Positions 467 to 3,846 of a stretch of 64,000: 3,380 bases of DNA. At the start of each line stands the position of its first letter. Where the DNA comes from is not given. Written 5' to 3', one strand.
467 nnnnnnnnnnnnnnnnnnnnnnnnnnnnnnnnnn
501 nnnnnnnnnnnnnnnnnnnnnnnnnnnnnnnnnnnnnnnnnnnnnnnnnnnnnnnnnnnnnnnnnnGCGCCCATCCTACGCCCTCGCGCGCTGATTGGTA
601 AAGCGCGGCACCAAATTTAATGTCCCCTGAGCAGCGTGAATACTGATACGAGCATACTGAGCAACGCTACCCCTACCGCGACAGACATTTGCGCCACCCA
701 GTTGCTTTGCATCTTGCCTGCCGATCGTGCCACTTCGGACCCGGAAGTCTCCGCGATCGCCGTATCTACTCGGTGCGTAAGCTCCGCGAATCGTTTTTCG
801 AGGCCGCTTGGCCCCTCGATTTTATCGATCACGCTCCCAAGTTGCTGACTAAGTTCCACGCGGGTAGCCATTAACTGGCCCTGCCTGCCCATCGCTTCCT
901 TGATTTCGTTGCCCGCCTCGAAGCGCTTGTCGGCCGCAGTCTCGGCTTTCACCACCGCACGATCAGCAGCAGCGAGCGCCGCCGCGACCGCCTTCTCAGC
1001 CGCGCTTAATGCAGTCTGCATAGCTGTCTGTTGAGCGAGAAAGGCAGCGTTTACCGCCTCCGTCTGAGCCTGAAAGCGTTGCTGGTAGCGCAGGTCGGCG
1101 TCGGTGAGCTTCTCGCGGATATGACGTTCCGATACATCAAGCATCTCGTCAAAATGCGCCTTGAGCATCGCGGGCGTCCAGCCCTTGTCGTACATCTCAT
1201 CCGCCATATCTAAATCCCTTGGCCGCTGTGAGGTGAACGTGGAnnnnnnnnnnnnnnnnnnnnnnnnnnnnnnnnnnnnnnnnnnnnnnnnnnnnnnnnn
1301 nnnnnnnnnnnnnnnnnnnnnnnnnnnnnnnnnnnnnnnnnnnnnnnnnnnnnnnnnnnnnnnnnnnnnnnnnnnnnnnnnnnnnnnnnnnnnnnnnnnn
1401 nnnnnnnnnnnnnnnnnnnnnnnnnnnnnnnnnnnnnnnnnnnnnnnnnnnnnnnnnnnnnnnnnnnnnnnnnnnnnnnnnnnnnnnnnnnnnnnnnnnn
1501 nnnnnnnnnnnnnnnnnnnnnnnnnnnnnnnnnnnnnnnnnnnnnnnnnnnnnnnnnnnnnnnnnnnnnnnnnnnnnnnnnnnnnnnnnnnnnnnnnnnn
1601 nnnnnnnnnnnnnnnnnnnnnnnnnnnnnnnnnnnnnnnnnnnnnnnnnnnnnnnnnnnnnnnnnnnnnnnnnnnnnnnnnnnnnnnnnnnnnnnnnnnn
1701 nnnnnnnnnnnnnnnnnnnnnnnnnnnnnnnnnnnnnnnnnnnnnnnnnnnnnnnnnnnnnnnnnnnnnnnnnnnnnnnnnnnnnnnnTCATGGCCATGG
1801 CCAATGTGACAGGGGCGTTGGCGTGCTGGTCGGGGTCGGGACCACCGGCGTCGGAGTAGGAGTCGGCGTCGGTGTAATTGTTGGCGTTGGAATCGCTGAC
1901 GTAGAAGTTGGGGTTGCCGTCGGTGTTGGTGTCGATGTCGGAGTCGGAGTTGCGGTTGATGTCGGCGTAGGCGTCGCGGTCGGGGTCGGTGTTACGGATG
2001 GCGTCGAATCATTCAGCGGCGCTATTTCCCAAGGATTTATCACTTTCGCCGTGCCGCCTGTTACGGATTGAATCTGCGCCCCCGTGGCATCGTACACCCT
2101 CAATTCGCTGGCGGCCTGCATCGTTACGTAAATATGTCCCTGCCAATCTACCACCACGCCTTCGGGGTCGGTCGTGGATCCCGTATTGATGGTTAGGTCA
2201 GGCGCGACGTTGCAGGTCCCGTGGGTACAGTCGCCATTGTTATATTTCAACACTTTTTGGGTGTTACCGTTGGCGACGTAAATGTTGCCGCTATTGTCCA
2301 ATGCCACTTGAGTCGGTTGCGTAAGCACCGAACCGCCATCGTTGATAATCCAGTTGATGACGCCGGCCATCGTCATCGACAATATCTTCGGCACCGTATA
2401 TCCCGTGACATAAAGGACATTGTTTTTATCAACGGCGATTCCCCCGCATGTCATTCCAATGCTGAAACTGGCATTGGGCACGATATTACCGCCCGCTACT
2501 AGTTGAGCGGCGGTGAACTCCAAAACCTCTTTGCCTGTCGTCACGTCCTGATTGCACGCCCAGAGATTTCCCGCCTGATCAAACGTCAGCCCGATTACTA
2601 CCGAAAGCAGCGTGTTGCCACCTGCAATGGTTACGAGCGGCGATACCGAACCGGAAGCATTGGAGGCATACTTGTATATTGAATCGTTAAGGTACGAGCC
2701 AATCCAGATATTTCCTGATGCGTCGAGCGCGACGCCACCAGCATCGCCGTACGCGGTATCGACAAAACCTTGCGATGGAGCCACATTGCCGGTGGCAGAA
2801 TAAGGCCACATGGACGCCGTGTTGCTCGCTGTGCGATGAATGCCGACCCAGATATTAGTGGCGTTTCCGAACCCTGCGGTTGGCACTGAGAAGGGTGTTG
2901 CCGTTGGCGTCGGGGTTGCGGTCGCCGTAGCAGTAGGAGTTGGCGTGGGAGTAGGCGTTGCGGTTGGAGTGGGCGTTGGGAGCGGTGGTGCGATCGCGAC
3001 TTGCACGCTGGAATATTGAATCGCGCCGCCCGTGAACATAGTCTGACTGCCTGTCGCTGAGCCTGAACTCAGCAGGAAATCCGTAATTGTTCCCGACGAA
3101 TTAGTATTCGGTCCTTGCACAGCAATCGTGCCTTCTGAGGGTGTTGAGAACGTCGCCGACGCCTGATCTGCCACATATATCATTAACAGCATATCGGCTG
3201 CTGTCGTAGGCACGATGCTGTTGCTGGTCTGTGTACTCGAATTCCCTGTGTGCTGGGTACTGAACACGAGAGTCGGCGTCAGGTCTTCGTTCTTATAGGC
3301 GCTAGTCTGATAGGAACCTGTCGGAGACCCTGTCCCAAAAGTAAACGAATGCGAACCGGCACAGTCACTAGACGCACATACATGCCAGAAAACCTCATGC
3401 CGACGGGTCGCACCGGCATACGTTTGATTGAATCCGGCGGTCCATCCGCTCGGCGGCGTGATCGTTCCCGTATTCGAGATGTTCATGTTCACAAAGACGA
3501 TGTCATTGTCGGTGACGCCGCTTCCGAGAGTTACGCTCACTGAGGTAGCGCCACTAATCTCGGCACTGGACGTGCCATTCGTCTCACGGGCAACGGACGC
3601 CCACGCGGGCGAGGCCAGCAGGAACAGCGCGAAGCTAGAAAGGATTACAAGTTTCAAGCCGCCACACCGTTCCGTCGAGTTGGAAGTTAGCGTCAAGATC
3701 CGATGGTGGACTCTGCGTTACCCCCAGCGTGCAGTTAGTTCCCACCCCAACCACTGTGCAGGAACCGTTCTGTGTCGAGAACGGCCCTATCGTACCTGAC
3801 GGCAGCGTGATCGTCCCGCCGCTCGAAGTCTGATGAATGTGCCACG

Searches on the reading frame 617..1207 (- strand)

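Call 58: search_protein_families(library=pfam, proteins=[window:617-1207:-], max_evalue=0.05)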
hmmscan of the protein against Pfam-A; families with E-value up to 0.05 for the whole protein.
window:617-1207:- (196 aa): 2 families
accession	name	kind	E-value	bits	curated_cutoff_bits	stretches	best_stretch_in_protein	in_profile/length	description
PF14362.11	DUF4407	-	0.0015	18.3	31.3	1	30-155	113-226/297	Domain of unknown function (DUF4407)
PF04513.17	Baculo_PEP_C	-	0.0087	16.6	38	0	110-155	34-80/140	Baculovirus polyhedron envelope protein, PEP, C terminus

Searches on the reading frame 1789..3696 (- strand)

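Call 58: search_protein_families(library=pfam, proteins=[window:1789-3696:-], max_evalue=0.05)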
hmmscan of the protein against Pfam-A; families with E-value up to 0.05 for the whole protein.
window:1789-3696:- (635 aa): 7 families
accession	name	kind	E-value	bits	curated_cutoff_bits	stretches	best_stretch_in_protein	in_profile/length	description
PF01436.27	NHL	-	1.9e-11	43.8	20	2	509-528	2-21/28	NHL repeat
PF08450.18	SGL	-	1.2e-07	32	26.3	1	472-551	148-226/246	SMP-30/Gluconolactonase/LRE-like region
PF06739.17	SBBP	-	0.0017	18.7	20.5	1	415-434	13-32/38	Beta-propeller repeat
PF20067.5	SSL_N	-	0.002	18.4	18.9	0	503-527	15-39/46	Strictosidine synthase-like, N-terminal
PF07494.17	Reg_prop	-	0.003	18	20.4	0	322-335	10-23/24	Two component regulator propeller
PF13449.12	Phytase-like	-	0.0042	17.5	27.6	0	506-545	65-104/284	Esterase-like activity of phytase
PF25021.1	TEN_NHL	-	0.019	14.4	27.1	0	416-463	143-188/357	Teneurin NHL domain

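Call 72: search_protein_families(library=phrogs, proteins=[window:1789-3696:-], max_evalue=0.001)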
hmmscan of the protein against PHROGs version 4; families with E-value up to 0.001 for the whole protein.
window:1789-3696:- (635 aa): 0 families
